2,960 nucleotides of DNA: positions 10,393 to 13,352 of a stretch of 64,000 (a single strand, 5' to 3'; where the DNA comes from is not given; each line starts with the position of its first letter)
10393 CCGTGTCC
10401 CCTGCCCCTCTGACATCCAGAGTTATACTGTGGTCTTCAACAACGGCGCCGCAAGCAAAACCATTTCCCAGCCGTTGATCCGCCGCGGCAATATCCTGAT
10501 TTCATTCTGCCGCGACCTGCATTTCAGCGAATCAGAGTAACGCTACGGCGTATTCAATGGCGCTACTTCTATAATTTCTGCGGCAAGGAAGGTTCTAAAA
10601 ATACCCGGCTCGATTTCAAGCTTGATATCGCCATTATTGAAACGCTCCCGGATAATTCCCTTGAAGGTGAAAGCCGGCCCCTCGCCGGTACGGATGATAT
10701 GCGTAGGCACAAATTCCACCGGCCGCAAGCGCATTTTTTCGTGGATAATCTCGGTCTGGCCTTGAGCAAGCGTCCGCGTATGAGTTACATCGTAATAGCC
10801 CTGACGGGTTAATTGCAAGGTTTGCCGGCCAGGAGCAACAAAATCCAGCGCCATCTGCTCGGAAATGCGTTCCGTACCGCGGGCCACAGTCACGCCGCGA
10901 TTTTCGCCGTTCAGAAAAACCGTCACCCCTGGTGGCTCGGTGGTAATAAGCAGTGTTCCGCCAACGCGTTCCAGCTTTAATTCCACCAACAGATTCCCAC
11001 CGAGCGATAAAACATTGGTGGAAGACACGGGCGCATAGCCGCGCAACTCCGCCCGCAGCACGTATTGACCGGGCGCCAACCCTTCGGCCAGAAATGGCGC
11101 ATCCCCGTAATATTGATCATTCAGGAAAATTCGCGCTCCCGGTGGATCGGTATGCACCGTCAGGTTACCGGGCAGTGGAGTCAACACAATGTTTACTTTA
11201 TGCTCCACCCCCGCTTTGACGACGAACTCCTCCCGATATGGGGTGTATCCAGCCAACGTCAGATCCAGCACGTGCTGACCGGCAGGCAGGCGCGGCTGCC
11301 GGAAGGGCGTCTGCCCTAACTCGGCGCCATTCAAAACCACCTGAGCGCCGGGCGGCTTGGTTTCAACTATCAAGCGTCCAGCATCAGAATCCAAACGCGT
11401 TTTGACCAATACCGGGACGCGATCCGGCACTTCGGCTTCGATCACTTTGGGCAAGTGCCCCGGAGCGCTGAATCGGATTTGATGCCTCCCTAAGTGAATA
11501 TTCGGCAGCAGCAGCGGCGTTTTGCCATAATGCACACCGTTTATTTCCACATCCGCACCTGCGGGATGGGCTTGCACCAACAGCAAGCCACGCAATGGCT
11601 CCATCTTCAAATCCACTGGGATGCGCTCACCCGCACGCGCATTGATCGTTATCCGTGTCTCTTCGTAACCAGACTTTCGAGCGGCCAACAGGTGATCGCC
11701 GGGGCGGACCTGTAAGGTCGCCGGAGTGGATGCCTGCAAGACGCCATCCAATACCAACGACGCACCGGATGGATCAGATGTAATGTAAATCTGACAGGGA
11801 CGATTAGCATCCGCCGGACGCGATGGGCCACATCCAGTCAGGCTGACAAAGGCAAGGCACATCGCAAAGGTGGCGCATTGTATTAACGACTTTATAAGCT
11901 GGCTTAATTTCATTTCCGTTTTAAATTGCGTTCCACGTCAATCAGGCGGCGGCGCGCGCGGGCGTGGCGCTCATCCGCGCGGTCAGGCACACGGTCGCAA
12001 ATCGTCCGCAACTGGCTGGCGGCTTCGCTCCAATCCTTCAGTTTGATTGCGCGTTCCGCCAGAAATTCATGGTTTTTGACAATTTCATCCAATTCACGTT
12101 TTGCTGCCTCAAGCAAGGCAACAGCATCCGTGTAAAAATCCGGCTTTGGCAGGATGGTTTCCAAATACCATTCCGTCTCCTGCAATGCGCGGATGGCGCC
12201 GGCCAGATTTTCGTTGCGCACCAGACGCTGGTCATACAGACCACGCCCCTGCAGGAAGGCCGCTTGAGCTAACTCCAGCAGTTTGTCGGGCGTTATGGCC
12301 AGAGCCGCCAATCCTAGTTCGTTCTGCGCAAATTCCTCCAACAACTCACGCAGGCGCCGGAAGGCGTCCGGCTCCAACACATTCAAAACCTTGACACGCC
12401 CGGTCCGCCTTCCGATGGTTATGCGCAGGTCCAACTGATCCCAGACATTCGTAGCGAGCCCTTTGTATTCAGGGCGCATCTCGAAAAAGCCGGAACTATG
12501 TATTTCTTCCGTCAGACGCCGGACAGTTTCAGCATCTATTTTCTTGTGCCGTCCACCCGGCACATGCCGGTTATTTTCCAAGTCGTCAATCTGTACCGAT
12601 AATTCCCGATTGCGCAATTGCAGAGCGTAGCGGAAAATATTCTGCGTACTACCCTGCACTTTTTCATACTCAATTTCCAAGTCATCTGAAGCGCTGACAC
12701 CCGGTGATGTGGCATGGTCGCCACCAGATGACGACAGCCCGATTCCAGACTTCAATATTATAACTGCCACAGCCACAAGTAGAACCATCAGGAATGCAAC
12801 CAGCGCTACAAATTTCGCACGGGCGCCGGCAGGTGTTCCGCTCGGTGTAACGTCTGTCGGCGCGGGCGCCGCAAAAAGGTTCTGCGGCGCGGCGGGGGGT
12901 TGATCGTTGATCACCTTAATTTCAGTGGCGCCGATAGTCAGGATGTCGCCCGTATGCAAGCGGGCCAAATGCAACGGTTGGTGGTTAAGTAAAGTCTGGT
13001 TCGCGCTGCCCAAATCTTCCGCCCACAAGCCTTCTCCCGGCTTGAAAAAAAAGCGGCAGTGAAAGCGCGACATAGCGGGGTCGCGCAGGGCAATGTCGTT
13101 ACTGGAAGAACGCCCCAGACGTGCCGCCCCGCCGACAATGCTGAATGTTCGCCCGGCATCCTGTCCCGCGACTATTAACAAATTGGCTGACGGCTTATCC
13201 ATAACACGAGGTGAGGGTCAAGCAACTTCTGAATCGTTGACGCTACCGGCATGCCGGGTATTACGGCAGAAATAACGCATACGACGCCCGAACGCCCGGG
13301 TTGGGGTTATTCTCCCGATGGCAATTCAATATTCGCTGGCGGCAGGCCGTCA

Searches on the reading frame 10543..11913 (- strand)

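Call 41: search_protein_families(library=pfam, proteins=[window:10543-11913:-], max_evalue=0.001)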
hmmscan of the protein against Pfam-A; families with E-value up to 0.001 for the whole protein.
window:10543-11913:- (456 aa): 5 families
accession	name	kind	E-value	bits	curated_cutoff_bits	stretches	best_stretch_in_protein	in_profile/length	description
PF08308.17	PEGA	-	4.8e-62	206.2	20.8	4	179-246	2-69/71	PEGA domain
PF13620.12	CarboxypepD_reg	-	1.7e-14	54.3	32.3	0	275-310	41-77/82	Carboxypeptidase regulatory-like domain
PF21226.3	MalQ_N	-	3.5e-07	30.9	24.1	0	84-152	11-80/91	MalQ N-terminal beta sandwich domain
PF13715.12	CarbopepD_reg_2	-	1.8e-05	25.1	32.2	0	189-245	16-77/88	CarboxypepD_reg-like domain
PF22820.2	TcaA_3rd_4th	-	4.2e-05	23.8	27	0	323-348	7-32/73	TcaA protein 3rd/4th domain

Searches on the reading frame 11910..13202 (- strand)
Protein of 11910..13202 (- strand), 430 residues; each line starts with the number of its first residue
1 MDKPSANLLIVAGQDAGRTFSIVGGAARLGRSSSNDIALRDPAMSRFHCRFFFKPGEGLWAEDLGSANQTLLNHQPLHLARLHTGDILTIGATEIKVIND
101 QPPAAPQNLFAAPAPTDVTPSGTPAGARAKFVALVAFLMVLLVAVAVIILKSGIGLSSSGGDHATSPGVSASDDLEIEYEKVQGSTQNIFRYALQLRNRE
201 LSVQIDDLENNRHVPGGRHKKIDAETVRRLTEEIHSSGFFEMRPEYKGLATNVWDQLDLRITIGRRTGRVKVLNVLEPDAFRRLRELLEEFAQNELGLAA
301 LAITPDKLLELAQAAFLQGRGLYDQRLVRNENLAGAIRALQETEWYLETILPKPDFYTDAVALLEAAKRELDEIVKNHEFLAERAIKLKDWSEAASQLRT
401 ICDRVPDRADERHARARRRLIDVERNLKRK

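Call 41: search_protein_families(library=pfam, proteins=[window:11910-13202:-], max_evalue=0.001)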
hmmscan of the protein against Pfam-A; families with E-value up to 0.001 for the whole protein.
window:11910-13202:- (430 aa): 3 families
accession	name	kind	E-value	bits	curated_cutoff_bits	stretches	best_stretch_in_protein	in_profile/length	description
PF00498.31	FHA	-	7.8e-17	61.9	20.7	1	28-91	2-67/67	FHA domain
PF16697.10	Yop-YscD_cpl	-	2.3e-14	53.8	33.2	1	10-98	2-91/94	Inner membrane component of T3SS, cytoplasmic domain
PF20033.5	DUF6438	-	0.00013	22.6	30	1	210-290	33-114/116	Domain of unknown function (DUF6438)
